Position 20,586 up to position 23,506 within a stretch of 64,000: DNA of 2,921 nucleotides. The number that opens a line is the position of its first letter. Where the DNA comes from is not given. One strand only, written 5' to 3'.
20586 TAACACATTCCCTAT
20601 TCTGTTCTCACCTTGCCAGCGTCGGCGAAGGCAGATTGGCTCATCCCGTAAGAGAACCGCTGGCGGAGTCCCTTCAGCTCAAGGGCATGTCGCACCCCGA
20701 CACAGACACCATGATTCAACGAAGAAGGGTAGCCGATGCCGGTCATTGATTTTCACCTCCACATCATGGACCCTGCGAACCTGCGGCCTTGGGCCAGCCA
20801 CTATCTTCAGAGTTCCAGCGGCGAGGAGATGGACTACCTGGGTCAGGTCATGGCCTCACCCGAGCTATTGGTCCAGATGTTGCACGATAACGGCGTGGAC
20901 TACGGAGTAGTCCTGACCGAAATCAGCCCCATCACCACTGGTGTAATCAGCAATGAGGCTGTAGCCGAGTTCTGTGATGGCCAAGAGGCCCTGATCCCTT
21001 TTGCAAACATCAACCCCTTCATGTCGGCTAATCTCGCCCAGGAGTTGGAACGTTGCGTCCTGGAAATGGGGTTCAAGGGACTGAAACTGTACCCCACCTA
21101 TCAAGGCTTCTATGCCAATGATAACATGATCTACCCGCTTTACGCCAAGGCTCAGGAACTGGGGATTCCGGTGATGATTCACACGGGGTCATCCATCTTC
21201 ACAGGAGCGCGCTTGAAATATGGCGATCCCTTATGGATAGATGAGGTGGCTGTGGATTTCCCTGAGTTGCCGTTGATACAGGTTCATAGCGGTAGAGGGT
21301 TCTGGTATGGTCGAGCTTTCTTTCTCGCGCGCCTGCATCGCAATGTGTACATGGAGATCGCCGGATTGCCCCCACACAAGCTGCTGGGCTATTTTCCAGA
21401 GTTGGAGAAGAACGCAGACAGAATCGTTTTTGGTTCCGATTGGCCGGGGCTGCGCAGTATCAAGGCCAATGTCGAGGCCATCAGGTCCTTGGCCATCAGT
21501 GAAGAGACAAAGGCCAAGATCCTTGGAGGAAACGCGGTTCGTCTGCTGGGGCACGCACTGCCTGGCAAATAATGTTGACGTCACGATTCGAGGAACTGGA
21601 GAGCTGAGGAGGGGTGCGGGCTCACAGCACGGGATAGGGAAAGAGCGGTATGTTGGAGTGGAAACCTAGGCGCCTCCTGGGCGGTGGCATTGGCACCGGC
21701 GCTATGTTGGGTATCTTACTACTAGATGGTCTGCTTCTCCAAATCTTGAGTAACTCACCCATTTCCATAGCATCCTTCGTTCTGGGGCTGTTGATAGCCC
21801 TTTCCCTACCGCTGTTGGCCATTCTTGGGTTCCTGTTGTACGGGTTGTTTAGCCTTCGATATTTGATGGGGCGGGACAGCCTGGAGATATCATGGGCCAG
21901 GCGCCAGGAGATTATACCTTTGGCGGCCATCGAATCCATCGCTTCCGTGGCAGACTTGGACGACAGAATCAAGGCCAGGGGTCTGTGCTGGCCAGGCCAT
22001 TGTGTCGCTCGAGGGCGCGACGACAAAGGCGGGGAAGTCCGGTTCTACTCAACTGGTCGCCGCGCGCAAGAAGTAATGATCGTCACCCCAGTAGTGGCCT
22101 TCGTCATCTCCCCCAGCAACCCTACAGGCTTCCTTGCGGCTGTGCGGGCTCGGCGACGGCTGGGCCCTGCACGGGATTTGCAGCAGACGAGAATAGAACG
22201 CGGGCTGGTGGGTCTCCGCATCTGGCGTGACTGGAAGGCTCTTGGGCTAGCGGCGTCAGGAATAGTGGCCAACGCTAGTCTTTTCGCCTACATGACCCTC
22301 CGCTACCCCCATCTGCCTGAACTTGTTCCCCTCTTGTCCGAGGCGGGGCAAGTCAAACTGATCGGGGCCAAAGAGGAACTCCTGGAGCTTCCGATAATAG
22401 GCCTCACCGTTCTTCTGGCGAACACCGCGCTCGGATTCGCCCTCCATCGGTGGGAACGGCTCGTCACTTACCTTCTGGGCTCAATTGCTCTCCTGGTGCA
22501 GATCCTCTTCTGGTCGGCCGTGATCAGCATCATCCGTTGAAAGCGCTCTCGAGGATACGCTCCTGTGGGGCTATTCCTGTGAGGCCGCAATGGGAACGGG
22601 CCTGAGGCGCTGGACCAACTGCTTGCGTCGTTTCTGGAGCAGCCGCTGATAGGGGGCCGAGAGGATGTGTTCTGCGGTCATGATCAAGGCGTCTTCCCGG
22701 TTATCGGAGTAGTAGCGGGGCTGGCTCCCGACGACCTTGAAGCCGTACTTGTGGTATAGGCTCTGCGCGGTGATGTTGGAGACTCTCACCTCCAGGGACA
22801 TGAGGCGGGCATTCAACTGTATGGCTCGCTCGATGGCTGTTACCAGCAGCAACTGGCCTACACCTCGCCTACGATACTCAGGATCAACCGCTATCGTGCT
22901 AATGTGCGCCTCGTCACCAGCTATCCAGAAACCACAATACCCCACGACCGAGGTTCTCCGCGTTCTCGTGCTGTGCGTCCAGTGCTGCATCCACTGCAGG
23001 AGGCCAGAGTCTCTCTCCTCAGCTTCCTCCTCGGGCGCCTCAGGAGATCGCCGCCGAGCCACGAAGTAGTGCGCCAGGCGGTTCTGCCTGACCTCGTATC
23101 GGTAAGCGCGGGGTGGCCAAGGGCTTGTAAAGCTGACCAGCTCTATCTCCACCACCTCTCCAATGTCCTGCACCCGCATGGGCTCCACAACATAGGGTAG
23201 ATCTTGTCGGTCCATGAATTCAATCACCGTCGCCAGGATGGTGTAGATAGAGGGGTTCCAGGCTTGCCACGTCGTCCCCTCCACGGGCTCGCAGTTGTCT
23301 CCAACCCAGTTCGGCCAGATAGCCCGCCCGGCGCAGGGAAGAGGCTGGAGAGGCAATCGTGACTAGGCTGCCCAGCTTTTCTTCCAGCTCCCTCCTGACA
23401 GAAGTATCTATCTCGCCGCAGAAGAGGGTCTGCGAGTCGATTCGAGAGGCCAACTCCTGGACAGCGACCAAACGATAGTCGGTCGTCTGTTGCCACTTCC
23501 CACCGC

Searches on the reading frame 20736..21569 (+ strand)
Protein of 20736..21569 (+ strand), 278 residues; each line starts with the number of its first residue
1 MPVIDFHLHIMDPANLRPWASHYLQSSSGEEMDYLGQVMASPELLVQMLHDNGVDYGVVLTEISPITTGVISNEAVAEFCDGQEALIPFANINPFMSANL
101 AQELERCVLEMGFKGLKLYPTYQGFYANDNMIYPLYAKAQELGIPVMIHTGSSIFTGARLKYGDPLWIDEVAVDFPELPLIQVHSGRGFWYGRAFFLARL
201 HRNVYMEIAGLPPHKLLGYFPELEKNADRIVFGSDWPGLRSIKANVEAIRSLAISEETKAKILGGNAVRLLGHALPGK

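Call 81: search_protein_families(library=pfam, proteins=[window:20736-21569:+], max_evalue=0.00001)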
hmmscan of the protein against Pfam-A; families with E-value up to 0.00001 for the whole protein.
window:20736-21569:+ (278 aa): 1 family
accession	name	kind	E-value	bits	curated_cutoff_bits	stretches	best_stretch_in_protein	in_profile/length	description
PF04909.20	Amidohydro_2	-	4.7e-42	145.1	26.4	1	4-272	1-288/289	Amidohydrolase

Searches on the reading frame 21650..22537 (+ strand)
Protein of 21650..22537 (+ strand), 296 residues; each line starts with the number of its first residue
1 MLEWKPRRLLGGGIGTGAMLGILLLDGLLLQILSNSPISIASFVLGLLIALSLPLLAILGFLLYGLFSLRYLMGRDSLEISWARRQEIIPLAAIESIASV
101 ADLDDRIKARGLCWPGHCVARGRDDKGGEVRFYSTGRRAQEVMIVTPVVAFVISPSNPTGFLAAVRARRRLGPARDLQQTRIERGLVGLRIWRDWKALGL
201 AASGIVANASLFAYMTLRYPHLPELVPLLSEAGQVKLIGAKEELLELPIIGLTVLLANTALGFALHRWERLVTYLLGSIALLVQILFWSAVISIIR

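Call 81: search_protein_families(library=pfam, proteins=[window:21650-22537:+], max_evalue=0.00001)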
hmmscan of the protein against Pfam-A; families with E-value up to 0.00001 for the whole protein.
window:21650-22537:+ (296 aa): 1 family
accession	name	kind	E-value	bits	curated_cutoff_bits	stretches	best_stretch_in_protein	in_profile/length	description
PF10882.14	bPH_5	-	5e-13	49.4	22.5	1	70-168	2-99/100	Bacterial PH domain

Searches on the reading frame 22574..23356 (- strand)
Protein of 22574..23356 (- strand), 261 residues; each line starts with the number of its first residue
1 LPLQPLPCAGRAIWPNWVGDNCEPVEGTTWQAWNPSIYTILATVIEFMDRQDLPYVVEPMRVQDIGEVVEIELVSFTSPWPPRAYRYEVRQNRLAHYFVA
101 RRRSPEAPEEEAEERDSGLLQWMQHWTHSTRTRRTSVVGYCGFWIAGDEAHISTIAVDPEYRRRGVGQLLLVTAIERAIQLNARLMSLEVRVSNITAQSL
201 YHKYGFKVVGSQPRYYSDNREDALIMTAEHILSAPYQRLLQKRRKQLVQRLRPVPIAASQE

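Call 81: search_protein_families(library=pfam, proteins=[window:22574-23356:-], max_evalue=0.00001)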
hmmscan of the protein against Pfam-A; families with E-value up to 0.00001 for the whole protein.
window:22574-23356:- (261 aa): 4 families
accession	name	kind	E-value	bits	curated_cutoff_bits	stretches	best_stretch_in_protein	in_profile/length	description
PF00583.31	Acetyltransf_1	-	1.4e-18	67.7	20.7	1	110-206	17-116/116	Acetyltransferase (GNAT) family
PF13508.13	Acetyltransf_7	-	4.3e-14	53.1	27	1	136-208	13-84/84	Acetyltransferase (GNAT) domain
PF13673.13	Acetyltransf_10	-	1.4e-13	51.3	23.6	1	142-212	44-113/128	Acetyltransferase (GNAT) domain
PF08445.16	FR47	-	6.7e-08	32.9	22.1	1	143-209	15-80/86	FR47-like protein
